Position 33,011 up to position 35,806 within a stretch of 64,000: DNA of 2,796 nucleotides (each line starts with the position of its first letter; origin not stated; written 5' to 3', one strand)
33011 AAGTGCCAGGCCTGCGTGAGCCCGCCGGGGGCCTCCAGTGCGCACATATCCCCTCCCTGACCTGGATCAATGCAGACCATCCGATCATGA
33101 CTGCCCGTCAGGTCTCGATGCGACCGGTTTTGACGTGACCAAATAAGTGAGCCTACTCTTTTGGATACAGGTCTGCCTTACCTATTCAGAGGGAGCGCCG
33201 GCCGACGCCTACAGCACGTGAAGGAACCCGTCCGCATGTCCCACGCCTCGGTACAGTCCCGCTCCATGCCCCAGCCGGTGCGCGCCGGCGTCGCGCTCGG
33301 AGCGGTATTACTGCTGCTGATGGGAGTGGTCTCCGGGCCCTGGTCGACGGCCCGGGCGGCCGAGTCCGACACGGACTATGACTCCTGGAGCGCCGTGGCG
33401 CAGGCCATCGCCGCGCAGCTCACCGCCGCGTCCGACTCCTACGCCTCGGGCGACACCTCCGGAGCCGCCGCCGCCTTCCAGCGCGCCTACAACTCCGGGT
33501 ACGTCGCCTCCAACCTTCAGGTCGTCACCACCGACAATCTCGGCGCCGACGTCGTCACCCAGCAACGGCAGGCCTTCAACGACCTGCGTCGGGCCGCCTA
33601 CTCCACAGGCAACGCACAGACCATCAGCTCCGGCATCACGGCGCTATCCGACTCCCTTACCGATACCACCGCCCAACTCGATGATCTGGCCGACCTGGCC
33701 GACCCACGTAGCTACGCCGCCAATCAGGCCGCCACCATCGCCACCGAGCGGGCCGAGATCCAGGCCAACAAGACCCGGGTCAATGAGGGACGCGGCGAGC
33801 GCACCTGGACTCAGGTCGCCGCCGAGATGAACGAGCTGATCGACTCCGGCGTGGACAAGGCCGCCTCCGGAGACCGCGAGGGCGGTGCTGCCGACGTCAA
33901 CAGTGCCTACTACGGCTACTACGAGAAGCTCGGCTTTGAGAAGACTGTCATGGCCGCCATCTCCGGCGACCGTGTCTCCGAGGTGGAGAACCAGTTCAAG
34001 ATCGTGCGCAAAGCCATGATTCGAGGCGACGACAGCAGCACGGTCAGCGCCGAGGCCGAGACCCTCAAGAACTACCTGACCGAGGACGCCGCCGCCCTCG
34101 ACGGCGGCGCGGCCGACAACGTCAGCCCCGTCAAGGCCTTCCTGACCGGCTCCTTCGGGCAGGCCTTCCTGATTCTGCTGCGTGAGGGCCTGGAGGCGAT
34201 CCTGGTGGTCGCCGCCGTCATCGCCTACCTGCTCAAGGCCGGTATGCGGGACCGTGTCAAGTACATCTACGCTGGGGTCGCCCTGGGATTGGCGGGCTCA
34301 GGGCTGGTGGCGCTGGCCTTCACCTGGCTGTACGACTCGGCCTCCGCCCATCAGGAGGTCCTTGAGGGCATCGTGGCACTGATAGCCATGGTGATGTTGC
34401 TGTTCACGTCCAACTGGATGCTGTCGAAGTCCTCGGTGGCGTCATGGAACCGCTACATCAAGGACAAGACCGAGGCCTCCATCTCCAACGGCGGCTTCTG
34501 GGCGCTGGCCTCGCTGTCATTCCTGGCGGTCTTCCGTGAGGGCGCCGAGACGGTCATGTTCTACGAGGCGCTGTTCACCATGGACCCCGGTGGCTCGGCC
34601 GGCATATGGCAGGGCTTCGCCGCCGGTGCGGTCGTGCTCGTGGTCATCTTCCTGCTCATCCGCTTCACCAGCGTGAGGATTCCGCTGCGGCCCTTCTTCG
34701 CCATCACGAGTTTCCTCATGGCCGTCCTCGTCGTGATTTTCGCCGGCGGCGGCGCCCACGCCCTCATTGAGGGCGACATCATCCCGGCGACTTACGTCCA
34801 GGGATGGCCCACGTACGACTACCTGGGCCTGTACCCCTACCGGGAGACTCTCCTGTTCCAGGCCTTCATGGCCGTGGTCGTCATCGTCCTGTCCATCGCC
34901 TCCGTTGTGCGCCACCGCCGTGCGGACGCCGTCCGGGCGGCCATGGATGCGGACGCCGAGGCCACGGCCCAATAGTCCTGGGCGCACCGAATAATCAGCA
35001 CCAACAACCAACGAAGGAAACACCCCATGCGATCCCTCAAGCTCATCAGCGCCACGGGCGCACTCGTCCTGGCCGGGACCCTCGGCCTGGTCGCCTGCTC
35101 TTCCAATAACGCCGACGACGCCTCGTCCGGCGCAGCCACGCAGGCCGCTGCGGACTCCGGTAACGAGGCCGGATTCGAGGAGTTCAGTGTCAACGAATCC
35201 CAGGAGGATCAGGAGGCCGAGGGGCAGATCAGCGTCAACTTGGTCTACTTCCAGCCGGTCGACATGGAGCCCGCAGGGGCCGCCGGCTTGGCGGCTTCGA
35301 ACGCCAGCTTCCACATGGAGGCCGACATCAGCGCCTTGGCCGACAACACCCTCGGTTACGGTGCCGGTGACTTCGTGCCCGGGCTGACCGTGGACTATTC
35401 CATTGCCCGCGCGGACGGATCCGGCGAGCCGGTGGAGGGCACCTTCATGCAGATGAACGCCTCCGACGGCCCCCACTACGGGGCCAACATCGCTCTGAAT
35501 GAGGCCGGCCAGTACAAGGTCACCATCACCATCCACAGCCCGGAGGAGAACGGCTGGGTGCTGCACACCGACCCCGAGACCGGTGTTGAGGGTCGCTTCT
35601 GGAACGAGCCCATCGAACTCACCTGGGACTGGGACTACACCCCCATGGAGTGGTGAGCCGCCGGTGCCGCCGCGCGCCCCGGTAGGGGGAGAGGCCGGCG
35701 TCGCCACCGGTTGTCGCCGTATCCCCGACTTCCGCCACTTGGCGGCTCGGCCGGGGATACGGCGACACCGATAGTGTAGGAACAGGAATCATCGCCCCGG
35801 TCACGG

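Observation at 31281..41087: FetMP/FTR1-P19 iron-uptake locus coupled to a flavinylation module (ApbE, FMN-binding lipoprotein, DM13) in place of the FetEF thioredoxins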

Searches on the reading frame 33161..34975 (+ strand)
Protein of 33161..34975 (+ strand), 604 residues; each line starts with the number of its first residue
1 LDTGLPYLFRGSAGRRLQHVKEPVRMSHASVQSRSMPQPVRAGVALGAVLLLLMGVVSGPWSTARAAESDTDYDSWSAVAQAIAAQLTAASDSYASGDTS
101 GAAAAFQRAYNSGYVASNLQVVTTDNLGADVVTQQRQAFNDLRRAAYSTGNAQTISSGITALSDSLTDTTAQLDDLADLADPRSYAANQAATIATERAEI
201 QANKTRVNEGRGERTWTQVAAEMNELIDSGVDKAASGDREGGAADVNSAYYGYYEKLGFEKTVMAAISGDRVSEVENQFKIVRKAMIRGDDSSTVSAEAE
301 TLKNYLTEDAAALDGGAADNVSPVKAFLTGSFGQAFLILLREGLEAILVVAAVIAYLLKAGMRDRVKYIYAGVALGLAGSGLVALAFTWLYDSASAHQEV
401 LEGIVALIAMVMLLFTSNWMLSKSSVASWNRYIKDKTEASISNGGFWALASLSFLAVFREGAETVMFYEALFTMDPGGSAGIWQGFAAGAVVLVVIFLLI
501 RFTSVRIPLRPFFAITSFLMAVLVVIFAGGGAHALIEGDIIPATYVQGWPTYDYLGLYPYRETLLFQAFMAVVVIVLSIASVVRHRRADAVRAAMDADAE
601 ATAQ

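Call 3: search_protein_families(library=pfam, proteins=[window:33161-34975:+], max_evalue=0.01)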
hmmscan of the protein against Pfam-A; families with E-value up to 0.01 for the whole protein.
window:33161-34975:+ (604 aa): 1 family
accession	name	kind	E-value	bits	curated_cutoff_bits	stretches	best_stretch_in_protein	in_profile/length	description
PF03239.20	FTR1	-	5.7e-32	111.6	25.3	1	335-537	4-211/284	Iron permease FTR1 family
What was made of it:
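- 33236..34975 (+): fetM-like N-terminally extended FTR1 permease: signal peptide, an acidic outside domain of about 277 aa, then the FTR1 core with REGLE and REGAE. Pfam FTR1 5.7e-32 (call 3).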

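Call 56: search_protein_families(library=ncbifam, proteins=[window:33236-34975:+], max_evalue=0.01)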
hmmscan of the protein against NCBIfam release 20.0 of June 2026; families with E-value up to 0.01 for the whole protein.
window:33236-34975:+ (579 aa): 2 families
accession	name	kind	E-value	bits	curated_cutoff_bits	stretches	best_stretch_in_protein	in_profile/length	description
TIGR00145.1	TIGR00145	subfamily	8.1e-37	127.3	303.8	1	309-512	6-207/282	EfeU/Ftr1 family ferrous iron transporter subunit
NF041756.1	EfeU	equivalog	1.2e-33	116.8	255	1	311-521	1-208/257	iron uptake transporter permease EfeU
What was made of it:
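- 33236..34975 (+): NCBIfam EfeU/Ftr1 8e-37 (call 56).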

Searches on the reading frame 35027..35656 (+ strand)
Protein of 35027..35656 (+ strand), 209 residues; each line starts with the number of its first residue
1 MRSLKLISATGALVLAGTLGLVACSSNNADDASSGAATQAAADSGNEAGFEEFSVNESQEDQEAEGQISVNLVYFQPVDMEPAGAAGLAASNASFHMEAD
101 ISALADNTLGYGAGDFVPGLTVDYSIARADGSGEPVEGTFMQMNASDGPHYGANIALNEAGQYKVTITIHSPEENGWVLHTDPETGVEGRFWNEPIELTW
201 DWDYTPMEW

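Call 3: search_protein_families(library=pfam, proteins=[window:35027-35656:+], max_evalue=0.01)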
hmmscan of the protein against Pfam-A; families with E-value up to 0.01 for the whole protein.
window:35027-35656:+ (209 aa): 1 family
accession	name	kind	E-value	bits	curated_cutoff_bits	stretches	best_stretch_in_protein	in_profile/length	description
PF10634.15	Iron_transport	-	4.3e-53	180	21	1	50-205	2-149/150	Fe2+ transport protein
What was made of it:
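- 35027..35656 (+): P19/FetP-family iron-binding lipoprotein (lipobox LVAC, Cys24). Pfam PF10634 4.3e-53 (call 3).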

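Call 56: search_protein_families(library=ncbifam, proteins=[window:35027-35656:+], max_evalue=0.01)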
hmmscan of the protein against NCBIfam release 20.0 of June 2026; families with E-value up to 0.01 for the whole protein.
window:35027-35656:+ (209 aa): 1 family
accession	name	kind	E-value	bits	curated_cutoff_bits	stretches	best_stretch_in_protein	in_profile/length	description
NF045619.1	adhes_GNV_Cterm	subfamily_domain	0.0028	16.9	180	1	39-172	207-329/458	BapA/Bap/LapF family large adhesin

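Call 65: search_solved_structures(query=window:35027-35656:+, max_evalue=0.00001, show_alignments=3)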
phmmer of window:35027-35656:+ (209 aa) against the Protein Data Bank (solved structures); distinct sequences matched with E-value up to 0.00001: 18.
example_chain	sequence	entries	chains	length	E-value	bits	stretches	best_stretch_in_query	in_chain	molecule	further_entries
8t7m_A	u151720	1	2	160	5.8e-41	144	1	48-209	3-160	Pathogen-specific surface antigen, putative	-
8t7l_A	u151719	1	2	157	3.4e-40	141.5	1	49-209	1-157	Pathogen-specific surface antigen, putative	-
8t7k_A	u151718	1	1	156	1.2e-39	139.7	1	51-209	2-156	Pathogen-specific surface antigen, putative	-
3nrp_A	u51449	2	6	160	4e-37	131.5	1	50-205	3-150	Periplasmic protein-probably involved in high-affinity Fe2+ transport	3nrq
5i0y_A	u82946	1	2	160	9.8e-37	130.2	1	50-205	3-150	Periplasmic protein-probably involved in high-affinity Fe2+ transport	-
5i0x_A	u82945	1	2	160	1.4e-36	129.7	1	50-205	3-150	Periplasmic protein-probably involved in high-affinity Fe2+ transport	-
3pjl_A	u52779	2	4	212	1.4e-35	126.4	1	37-203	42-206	34 kDa membrane antigen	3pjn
2o6c_A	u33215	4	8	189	2e-35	125.9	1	37-203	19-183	34 kDa membrane antigen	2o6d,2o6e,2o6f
7r4u_A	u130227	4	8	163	1.7e-30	109.8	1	69-205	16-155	FtrA-P19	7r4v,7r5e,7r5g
7r3p_A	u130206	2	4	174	2.1e-30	109.5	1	69-205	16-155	FtrA-P19 protein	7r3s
7r4z_A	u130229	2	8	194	2.3e-30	109.4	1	68-205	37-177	FtrA-P19 protein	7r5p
4nwn_B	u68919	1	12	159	7.3e-29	104.5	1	68-205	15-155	Propanediol utilization: polyhedral bodies pduT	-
3lzl_A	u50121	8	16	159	8.8e-28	100.9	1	68-205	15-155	P19 protein | Protein P19 | P19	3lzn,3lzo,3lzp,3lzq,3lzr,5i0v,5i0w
6wed_A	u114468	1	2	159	2.3e-27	99.6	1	68-205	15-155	Uncharacterized protein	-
6wee_A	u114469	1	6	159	3.2e-27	99.1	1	68-205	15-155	Uncharacterized protein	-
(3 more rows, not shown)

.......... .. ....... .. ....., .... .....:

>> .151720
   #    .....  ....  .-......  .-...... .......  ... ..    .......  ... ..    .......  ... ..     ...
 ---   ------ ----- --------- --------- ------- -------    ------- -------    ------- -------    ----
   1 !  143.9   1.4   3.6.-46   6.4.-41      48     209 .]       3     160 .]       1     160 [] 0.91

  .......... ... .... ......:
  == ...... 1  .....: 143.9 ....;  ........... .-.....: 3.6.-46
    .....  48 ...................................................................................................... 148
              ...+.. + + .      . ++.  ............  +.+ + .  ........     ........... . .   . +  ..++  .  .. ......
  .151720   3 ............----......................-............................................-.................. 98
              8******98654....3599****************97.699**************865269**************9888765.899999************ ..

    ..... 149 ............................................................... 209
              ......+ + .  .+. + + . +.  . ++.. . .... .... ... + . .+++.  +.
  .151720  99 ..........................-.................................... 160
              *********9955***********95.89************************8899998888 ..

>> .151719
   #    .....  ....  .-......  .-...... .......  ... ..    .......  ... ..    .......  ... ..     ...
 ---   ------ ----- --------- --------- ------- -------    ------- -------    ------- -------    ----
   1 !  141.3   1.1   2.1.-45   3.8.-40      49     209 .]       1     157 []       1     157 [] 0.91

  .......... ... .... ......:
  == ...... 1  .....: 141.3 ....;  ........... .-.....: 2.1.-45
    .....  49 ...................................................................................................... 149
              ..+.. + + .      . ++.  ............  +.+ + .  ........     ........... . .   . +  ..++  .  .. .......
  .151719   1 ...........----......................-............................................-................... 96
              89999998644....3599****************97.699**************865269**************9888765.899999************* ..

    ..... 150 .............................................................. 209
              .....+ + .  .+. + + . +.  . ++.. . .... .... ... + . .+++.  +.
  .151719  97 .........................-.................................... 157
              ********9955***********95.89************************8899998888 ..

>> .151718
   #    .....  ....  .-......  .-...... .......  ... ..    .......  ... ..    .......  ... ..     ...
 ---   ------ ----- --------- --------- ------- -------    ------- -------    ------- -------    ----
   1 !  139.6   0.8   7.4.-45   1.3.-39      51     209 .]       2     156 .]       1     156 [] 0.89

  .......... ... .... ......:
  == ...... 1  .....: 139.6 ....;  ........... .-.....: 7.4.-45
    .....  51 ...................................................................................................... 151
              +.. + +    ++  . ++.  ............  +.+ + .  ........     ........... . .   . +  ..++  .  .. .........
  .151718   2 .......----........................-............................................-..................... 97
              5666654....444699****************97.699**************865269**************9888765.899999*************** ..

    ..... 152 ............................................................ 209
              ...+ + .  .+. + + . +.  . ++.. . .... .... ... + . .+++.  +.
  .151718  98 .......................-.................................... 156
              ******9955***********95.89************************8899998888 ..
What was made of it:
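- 35027..35656 (+): PDB relatives: 8t7m 6e-41, FetP 3nrp 4e-37, Tp34 and C. jejuni P19 3lzl (call 65).
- On Fet/P19 iron-uptake system (cFtr1-P19-Cj1660-1665; FetMP-FetABCDEF): PDB FetP, Tp34 and P19 hits between 1e-27 and 1e-41 (call 65).
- Checked: PDB relatives are 8t7m (6e-41), FetP 3nrp, Tp34 and C. jejuni P19 (call 65).
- Domain content and gene order: calls 3, 56, 65.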
